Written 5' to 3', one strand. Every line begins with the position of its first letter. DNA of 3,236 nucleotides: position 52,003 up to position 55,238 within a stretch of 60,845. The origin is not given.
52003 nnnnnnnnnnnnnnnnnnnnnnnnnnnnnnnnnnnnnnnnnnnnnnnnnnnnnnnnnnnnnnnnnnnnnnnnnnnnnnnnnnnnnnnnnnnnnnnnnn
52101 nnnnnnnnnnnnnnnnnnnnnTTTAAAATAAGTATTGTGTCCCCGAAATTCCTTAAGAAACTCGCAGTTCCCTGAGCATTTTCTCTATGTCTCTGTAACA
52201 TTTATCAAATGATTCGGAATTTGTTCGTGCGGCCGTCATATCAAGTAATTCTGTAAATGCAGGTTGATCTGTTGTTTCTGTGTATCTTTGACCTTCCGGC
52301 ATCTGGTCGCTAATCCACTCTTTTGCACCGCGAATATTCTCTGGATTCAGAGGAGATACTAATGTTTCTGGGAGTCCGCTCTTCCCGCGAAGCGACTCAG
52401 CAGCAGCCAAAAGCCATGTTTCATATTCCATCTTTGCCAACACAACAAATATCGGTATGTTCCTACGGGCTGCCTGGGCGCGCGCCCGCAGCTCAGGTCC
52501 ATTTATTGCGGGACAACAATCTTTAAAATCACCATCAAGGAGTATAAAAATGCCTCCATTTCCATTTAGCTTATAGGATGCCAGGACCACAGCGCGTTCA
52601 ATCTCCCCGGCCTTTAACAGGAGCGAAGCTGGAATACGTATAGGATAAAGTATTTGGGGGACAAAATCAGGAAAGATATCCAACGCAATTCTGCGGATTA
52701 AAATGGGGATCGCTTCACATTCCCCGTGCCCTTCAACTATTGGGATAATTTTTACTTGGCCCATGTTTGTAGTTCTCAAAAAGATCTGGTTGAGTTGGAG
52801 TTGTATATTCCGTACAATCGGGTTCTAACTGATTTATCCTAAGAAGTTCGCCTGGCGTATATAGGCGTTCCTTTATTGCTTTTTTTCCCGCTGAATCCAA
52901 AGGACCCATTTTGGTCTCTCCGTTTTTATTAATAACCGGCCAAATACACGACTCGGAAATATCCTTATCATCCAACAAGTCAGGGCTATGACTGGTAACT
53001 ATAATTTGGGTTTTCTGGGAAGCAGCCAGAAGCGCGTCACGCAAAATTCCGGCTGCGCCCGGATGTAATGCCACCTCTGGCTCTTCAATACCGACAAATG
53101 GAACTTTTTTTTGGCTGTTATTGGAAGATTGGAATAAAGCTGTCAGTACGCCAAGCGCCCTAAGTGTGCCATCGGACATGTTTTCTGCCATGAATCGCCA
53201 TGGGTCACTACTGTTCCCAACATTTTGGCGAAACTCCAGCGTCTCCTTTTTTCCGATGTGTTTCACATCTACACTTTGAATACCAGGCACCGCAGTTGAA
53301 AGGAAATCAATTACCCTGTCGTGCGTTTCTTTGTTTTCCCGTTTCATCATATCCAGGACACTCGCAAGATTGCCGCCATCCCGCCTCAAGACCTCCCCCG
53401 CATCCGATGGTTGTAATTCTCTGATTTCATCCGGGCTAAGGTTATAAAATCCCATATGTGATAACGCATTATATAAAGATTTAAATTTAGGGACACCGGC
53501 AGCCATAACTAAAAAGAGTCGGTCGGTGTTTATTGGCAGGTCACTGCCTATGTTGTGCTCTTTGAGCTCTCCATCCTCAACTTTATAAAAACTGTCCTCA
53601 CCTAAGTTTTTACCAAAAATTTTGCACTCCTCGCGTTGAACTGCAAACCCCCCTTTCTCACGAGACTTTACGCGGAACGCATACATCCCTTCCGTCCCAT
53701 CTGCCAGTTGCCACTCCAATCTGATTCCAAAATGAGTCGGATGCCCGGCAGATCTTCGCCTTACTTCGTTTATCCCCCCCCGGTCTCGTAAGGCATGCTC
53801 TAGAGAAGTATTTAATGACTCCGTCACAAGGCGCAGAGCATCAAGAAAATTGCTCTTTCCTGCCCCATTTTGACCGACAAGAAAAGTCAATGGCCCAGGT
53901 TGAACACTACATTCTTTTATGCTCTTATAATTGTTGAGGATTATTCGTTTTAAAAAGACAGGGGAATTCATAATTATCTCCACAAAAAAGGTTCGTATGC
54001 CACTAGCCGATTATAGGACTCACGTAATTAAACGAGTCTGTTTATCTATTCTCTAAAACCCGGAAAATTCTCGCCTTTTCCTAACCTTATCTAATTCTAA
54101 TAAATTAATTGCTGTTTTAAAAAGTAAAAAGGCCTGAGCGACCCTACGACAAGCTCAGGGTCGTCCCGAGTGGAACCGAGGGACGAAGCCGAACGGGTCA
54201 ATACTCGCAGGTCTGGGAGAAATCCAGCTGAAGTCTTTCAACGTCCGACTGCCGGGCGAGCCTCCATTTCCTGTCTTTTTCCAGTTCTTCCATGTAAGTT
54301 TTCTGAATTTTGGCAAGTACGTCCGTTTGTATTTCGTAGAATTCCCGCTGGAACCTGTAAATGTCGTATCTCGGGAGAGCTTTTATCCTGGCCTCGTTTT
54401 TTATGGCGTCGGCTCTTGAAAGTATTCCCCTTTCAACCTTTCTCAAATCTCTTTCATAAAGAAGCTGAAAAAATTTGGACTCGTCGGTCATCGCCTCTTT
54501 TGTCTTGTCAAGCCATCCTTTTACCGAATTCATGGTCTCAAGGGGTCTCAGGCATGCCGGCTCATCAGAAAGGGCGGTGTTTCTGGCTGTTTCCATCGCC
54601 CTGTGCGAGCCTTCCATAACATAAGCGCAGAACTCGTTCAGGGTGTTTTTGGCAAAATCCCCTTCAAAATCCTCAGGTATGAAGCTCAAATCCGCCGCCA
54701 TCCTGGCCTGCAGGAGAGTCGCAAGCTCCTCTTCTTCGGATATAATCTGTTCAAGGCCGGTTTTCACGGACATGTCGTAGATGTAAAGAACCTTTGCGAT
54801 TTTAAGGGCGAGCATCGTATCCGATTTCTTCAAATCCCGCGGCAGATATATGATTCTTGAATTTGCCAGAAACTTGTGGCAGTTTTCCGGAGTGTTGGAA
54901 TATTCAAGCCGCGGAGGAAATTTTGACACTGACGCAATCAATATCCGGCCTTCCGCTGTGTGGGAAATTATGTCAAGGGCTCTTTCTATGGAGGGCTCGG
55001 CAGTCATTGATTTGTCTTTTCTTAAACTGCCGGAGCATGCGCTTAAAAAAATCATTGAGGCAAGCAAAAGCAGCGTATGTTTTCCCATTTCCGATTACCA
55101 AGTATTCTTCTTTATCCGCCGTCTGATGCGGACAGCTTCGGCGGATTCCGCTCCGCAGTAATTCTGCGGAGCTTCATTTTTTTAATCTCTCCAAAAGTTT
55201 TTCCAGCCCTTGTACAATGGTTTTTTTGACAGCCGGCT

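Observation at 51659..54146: A 2.4-kb islet bounded by direct repeats encodes an ABC/OLD-type ATPase, a DUF4276 (Toprim-like) protein and a GIY-YIG nuclease: a candidate uncharacterised defence module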

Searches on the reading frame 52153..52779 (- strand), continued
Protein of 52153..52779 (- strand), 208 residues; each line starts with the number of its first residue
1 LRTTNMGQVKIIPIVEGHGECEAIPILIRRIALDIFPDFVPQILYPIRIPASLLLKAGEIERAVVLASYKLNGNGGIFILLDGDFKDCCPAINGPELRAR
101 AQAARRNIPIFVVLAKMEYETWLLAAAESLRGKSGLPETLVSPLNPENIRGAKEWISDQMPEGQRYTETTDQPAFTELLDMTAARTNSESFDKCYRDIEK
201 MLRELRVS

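Call 80: search_protein_families(library=pfam, proteins=[L128:2888-5131:+, L144:2499-2855:+, L146:4947-5423:+, L149:5664-6845:+, L154:2076-2522:+, L168:3442-4224:+, L170:1025-1495:+], max_evalue=0.01)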
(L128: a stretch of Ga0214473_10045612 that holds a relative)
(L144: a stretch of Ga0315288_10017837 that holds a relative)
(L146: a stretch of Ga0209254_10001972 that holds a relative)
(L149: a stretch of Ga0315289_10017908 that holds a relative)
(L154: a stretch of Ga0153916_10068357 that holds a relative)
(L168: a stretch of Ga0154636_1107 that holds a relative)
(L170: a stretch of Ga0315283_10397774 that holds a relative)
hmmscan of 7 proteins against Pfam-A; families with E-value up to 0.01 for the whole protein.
L128:2888-5131:+ (748 aa): 6 families
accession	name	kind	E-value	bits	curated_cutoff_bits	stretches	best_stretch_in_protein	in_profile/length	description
PF01555.25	N6_N4_Mtase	-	2.4e-06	28.1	26.7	1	84-113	185-214/221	DNA methylase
PF13649.12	Methyltransf_25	-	0.00027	22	27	0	89-156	6-76/97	Methyltransferase domain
PF06634.17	DUF1156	-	0.0007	20.1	24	1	27-66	10-48/73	Protein of unknown function (DUF1156)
PF02086.21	MethyltransfD12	-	0.00086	19.5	22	0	76-149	17-90/253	D12 class N6 adenine-specific DNA methyltransferase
PF13489.12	Methyltransf_23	-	0.0054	16.9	27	0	527-578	72-122/164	Methyltransferase domain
PF01170.24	UPF0020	-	0.0084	16.3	22.3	0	81-134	29-81/197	RMKL-like, methyltransferase domain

L144:2499-2855:+ (119 aa): 0 families

L146:4947-5423:+ (159 aa): 2 families
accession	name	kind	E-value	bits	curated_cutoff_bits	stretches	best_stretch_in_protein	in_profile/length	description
PF12867.12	DinB_2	-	3.1e-09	37.8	24.8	1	18-139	8-115/128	DinB superfamily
PF11716.13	MDMPI_N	-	7.5e-05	23.9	24.2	1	13-130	2-119/140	Mycothiol maleylpyruvate isomerase N-terminal domain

L149:5664-6845:+ (394 aa): 1 family
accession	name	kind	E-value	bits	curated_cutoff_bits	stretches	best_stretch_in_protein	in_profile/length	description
PF09992.14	NAGPA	-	1e-43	149.9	25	1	209-389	2-168/169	Phosphodiester glycosidase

L154:2076-2522:+ (149 aa): 0 families

L168:3442-4224:+ (261 aa): 1 family
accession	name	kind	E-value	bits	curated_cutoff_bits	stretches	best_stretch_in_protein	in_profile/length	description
PF01566.24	Nramp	-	9.1e-06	25.4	29.8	1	84-258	2-155/357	Natural resistance-associated macrophage protein-like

L170:1025-1495:+ (157 aa): 0 families

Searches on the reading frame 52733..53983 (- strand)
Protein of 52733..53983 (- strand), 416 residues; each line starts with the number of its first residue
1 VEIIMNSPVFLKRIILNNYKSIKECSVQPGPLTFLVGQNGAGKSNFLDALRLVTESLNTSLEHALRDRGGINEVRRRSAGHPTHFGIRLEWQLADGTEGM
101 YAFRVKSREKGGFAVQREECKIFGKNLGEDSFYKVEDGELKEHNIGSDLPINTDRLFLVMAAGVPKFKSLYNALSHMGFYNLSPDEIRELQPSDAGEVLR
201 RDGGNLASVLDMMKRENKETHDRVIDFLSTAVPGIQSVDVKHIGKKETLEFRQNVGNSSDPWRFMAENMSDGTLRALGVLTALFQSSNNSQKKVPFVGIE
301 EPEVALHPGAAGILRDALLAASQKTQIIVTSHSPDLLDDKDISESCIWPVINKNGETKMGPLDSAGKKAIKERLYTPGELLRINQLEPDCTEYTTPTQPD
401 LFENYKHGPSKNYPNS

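Call 4: search_protein_families(library=pfam, proteins=[window:52733-53983:-], max_evalue=0.01)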
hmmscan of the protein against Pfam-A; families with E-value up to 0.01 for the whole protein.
window:52733-53983:- (416 aa): 7 families
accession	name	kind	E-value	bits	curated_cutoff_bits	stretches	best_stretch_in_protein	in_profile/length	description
PF13304.12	AAA_21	-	6.4e-26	92.6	27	2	266-338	235-304/304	AAA domain, putative AbiEii toxin, Type IV TA system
PF13175.12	AAA_15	-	1.5e-22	81.2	32.1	2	211-336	247-373/374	AAA ATPase domain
PF02463.25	SMC_N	-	3.2e-13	50.1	40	1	10-339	1-204/220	RecF/RecN/SMC N terminal domain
PF13476.12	AAA_23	-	1.1e-07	33.1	27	1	13-98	1-86/201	AAA domain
PF11398.14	DUF2813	-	1.1e-06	28.7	21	0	10-57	2-49/372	Protein of unknown function (DUF2813)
PF13555.12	AAA_29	-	8.5e-05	22.7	27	1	13-53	3-45/61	P-loop containing region of AAA domain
PF00005.33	ABC_tran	-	0.00043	21.3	25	1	25-54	6-35/137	ABC transporter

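Call 5: search_protein_families(library=padloc, proteins=[window:52733-53983:-], max_evalue=0.01)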
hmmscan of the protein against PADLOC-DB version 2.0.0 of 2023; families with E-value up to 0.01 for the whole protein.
window:52733-53983:- (416 aa): 124 families (the best 25 are shown)
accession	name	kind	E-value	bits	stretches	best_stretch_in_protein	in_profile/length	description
PDLC04178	HEC-01A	-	3.2e-155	515.1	1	6-404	2-396/399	-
PDLC04182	HEC-01A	-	4e-47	159.1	1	11-341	4-355/406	-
PDLC04175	HEC-01A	-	9e-47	157.8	1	11-386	6-358/363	-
PDLC04176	HEC-01A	-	1.3e-42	144.5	1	11-368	3-350/371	-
PDLC04180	HEC-01A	-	5.1e-40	135.8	1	11-365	3-349/382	-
PDLC04391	PDC-M07A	-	1.4e-34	117.8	1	11-340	2-352/412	-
PDLC04177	HEC-01A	-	3e-34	116.7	2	185-380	198-382/393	-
PDLC04184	HEC-01A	-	5.9e-34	115.9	2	159-338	203-392/464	-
PDLC04144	HEC-01B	-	1.7e-31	107.7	2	193-359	204-361/395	-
PDLC04183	HEC-01A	-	2.8e-31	107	1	13-343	7-354/402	-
PDLC04135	mad3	-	6e-31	106.3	1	11-339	2-329/374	mads_3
PDLC04179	HEC-01A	-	1e-30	105.3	2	167-341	241-409/459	-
PDLC04393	PDC-M07A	-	2.1e-30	104.1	2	168-339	189-355/435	-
PDLC04389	PDC-M07A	-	1.2e-29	101.6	2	169-340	193-374/443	-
PDLC04392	PDC-M07A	-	2.4e-29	100.7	2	168-338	187-352/432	-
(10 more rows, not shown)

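Call 6: search_protein_families(library=ncbifam, proteins=[window:52733-53983:-], max_evalue=0.01)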
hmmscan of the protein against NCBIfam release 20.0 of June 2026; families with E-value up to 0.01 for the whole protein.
window:52733-53983:- (416 aa): 16 families
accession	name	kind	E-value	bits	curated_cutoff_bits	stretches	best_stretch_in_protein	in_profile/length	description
NF047739.1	antiphage_MADS3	equivalog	8.7e-28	97.6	420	2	172-344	222-386/427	methylation-associated defense system AAA family ATPase MAD3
NF038234.1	retron_eff_Eco8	equivalog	1.8e-12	46.7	250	2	11-59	3-52/679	retron Eco8 family effector endonuclease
NF041760.1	PtuA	equivalog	4.1e-09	35.9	500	2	4-61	45-103/524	retron Ec78 anti-phage system effector ATPase PtuA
TIGR00611.2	recf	equivalog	1.7e-08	34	172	1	11-54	1-45/339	DNA replication/repair protein RecF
NF010680.0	PRK14079.1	equivalog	0.00062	18.9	386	1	11-53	3-46/349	recombination protein F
NF010068.0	PRK13548.1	equivalog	0.00097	18.3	261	1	26-51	27-52/261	heme ABC transporter ATP-binding protein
TIGR03269.1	met_CoM_red_A2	equivalog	0.0017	17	517.1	0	299-348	192-241/530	methyl coenzyme M reductase system, component A2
NF040873.1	AztA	equivalog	0.0018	17.9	220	0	25-59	13-47/191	zinc ABC transporter ATP-binding protein AztA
TIGR02168.1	SMC_prok_B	equivalog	0.0027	15.5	567.35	1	11-53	2-46/1181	chromosome segregation protein SMC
TIGR02169.1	SMC_prok_A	equivalog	0.0027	15.4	729.4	1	10-53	1-46/1165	chromosome segregation protein SMC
NF002244.0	PRK01156.1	equivalog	0.003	15.7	847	1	11-52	3-45/895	DNA double-strand break repair ATPase Rad50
NF003034.1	PRK03918.1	equivalog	0.0036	15.3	700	1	11-50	3-43/878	DNA double-strand break repair ATPase Rad50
TIGR04435.1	restrict_AAA_1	hypoth_equivalog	0.0043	15.8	300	0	34-51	41-58/568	restriction system-associated AAA family ATPase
TIGR03411.1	urea_trans_UrtD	equivalog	0.0051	16.5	304.1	1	21-51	17-49/242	urea ABC transporter ATP-binding protein UrtD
NF010067.0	PRK13547.1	equivalog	0.007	15.7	374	0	24-51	21-48/272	heme ABC transporter ATP-binding protein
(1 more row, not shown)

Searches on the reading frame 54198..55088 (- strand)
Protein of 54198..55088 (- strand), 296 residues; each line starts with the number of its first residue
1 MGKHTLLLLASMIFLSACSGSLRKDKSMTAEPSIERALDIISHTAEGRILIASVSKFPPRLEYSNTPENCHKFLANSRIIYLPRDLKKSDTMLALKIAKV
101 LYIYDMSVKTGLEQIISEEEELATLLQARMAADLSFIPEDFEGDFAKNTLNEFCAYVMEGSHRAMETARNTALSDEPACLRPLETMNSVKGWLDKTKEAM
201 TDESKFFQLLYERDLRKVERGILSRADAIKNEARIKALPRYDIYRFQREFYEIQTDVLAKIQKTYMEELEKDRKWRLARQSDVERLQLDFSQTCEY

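Call 4: search_protein_families(library=pfam, proteins=[window:54198-55088:-], max_evalue=0.01)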
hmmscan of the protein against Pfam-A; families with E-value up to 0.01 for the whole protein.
window:54198-55088:- (296 aa): 0 families

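Call 15: find_encoding_contigs(protein=window:54198-55088:-, flank=10000, max_places=10)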
Protein window:54198-55088:- (296 aa): no gene with exactly this product is on record in the collection.

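Call 17: find_related_loci(query=window:54198-55088:-, collection=genome_contigs, flank=10000)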
Query window:54198-55088:- (296 aa) in genome_contigs; peptide patterns used: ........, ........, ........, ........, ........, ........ (x = any residue, [..] = any of these).
57 stretches matched a pattern, but none encodes a relative of the query by tblastn (E <= 1e-3).

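Call 18: find_related_loci(query=window:54198-55088:-, collection=metagenome_contigs, flank=10000)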
Query window:54198-55088:- (296 aa) in metagenome_contigs; peptide patterns used: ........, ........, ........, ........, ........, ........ (x = any residue, [..] = any of these).
98 stretches matched a pattern, but none encodes a relative of the query by tblastn (E <= 1e-3).

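Call 28: find_encoding_contigs(protein=window:54198-55007:-, flank=10000, max_places=10)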
Protein window:54198-55007:- (269 aa): 2 contigs read that carry it; 1 place shown.
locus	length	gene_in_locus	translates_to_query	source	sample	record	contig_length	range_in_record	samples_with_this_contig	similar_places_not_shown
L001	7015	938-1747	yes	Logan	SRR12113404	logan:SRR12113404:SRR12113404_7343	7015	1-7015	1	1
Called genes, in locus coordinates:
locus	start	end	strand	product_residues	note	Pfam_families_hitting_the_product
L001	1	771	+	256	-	?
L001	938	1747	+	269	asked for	-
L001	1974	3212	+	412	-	PF02463:SMC_N, PF11398:DUF2813 (faint), PF13175:AAA_15, PF13476:AAA_23, PF13304:AAA_21 (weak), PF13175:AAA_15, PF13304:AAA_21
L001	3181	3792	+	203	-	PF14103:DUF4276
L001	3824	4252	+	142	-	PF01541:GIY-YIG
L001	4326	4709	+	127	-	PF03091:CutA1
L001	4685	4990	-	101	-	-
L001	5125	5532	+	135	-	PF02545:Maf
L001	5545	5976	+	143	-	PF01242:PTPS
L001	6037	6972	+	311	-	PF00890:FAD_binding_2 (weak), PF01134:GIDA (faint), PF01266:DAO (faint), PF03486:HI0933_like (faint), PF07992:Pyr_redox_2, PF12831:FAD_oxidored (faint), PF13738:Pyr_redox_3, PF00070:Pyr_redox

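Call 66: find_homologous_proteins(query=window:54198-55088:-, max_evalue=1e-10)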
Query window:54198-55088:- (296 aa): 106 proteins with E <= 1e-10 among 2031 candidates.
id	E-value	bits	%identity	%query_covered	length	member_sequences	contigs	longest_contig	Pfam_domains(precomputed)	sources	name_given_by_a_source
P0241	6.0e-172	588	100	91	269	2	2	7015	-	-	-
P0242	1.7e-80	288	47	93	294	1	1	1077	-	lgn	-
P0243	5.1e-79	283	46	93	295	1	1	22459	-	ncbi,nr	ncbi:MAG: hypothetical protein HY550_02520 [Elusimicrobia bacterium]|nr:hypothetical protein [Elusim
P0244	1.3e-78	282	46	99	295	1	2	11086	-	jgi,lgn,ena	-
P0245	2.1e-78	281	46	96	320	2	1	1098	-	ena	-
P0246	3.6e-78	281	44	98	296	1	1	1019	-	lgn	-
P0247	6.9e-78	280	46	93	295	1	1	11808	-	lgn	-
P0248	1.0e-77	279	47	93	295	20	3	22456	-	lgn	-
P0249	3.3e-77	277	45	97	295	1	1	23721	-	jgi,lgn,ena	-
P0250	3.8e-77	277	46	93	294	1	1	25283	-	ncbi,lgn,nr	ncbi:MAG: hypothetical protein NDI60_07290 [Elusimicrobiales bacterium]|nr:hypothetical protein [Elu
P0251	3.9e-77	277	46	95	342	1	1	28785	-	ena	-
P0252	4.9e-77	277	47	91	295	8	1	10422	-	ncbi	-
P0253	5.6e-77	277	44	100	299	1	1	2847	-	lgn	-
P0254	7.7e-77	276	45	93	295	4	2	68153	-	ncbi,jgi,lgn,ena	jgi:hypothetical protein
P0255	1.1e-76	276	46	93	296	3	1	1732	-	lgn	-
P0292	4.7e-74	267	45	96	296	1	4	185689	-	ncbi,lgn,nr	ncbi:MAG: hypothetical protein NTX59_02460 [Elusimicrobia bacterium]|nr:hypothetical protein [Elusim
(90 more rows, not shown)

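Call 67: find_encoding_contigs(protein=P0243, flank=6000, max_places=2)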
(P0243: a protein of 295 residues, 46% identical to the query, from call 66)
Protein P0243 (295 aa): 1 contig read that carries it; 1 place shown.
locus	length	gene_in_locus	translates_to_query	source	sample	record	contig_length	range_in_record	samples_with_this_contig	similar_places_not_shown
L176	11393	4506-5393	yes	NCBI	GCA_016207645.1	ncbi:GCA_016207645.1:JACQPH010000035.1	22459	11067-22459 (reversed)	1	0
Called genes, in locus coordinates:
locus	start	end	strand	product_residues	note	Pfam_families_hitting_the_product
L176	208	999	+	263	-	PF00072:Response_reg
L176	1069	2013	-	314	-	PF00294:PfkB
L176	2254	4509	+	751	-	PF01203:T2SSN (faint), PF05170:AsmA, PF05359:DUF748, PF13116:YhdP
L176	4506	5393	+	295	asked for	-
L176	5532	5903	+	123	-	PF03091:CutA1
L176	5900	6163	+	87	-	PF14209:DUF4321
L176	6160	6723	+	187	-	PF02545:Maf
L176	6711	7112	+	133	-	PF01242:PTPS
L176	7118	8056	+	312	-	PF07992:Pyr_redox_2, PF13738:Pyr_redox_3, PF00070:Pyr_redox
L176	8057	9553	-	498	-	PF00370:FGGY_N, PF02782:FGGY_C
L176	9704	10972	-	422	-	PF12705:PDDEXK_1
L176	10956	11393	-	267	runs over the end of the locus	-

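Call 68: find_encoding_contigs(protein=P0254, flank=6000, max_places=2)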
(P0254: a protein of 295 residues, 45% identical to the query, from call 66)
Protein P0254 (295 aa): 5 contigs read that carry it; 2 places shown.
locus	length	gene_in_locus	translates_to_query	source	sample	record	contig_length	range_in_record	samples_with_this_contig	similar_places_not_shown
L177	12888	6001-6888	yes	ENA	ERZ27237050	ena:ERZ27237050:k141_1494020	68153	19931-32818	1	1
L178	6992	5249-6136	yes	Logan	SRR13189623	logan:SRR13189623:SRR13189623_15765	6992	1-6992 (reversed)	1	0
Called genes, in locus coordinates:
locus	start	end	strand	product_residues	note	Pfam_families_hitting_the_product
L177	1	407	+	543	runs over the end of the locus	PF02518:HATPase_c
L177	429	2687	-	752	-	PF13549:ATP-grasp_5, PF02629:CoA_binding (weak), PF13380:CoA_binding_2, PF13607:Succ_CoA_lig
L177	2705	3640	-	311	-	PF00294:PfkB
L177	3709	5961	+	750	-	PF05170:AsmA, PF05359:DUF748, PF01203:T2SSN (faint), PF13116:YhdP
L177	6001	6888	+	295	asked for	-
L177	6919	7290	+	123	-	PF03091:CutA1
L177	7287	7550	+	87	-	PF14209:DUF4321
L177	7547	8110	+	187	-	PF02545:Maf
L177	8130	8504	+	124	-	PF01242:PTPS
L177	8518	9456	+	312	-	PF01134:GIDA (faint), PF07992:Pyr_redox_2, PF13738:Pyr_redox_3, PF00070:Pyr_redox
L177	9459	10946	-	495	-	PF00370:FGGY_N, PF02782:FGGY_C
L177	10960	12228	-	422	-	PF12705:PDDEXK_1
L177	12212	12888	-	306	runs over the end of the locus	-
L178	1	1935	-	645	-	?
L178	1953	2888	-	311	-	PF00294:PfkB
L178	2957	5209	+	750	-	PF05170:AsmA, PF05359:DUF748, PF01203:T2SSN (faint), PF13116:YhdP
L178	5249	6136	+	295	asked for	-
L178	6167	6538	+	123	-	PF03091:CutA1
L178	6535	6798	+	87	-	PF14209:DUF4321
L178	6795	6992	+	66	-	?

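Call 69: find_encoding_contigs(protein=P0292, flank=6000, max_places=2)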
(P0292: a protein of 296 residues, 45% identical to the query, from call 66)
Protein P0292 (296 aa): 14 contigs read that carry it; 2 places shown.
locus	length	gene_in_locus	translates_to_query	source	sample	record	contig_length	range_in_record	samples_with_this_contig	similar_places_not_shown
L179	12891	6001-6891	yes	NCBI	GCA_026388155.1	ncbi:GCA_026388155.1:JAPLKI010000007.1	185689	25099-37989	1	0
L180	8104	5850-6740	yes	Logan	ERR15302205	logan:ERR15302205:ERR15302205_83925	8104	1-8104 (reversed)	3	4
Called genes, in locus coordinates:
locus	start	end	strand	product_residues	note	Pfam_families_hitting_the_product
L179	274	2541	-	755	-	PF13549:ATP-grasp_5, PF02629:CoA_binding (faint), PF13380:CoA_binding_2, PF13607:Succ_CoA_lig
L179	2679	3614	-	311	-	PF00294:PfkB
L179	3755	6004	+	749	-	PF05359:DUF748, PF09898:DUF2125 (faint), PF13116:YhdP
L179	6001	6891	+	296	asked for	-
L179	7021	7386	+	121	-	PF03091:CutA1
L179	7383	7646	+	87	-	PF14209:DUF4321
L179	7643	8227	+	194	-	PF02545:Maf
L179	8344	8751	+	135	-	PF01242:PTPS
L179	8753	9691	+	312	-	PF00890:FAD_binding_2 (faint), PF07992:Pyr_redox_2, PF12831:FAD_oxidored (faint), PF13738:Pyr_redox_3, PF00070:Pyr_redox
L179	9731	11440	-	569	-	PF14559:TPR_19 (faint), PF13181:TPR_8 (faint), PF13414:TPR_11 (faint), PF13428:TPR_14 (faint), PF13176:TPR_7 (faint), PF13374:TPR_10 (faint), PF00515:TPR_1 (weak), PF07719:TPR_2 (weak), +3 more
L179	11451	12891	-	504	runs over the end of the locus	PF00370:FGGY_N, PF02782:FGGY_C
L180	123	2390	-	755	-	PF13549:ATP-grasp_5, PF02629:CoA_binding (faint), PF13380:CoA_binding_2, PF13607:Succ_CoA_lig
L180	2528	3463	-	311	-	PF00294:PfkB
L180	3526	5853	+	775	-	PF05359:DUF748, PF09898:DUF2125 (faint), PF13116:YhdP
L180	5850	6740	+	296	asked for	-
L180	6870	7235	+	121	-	PF03091:CutA1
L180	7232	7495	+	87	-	PF14209:DUF4321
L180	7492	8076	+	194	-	PF02545:Maf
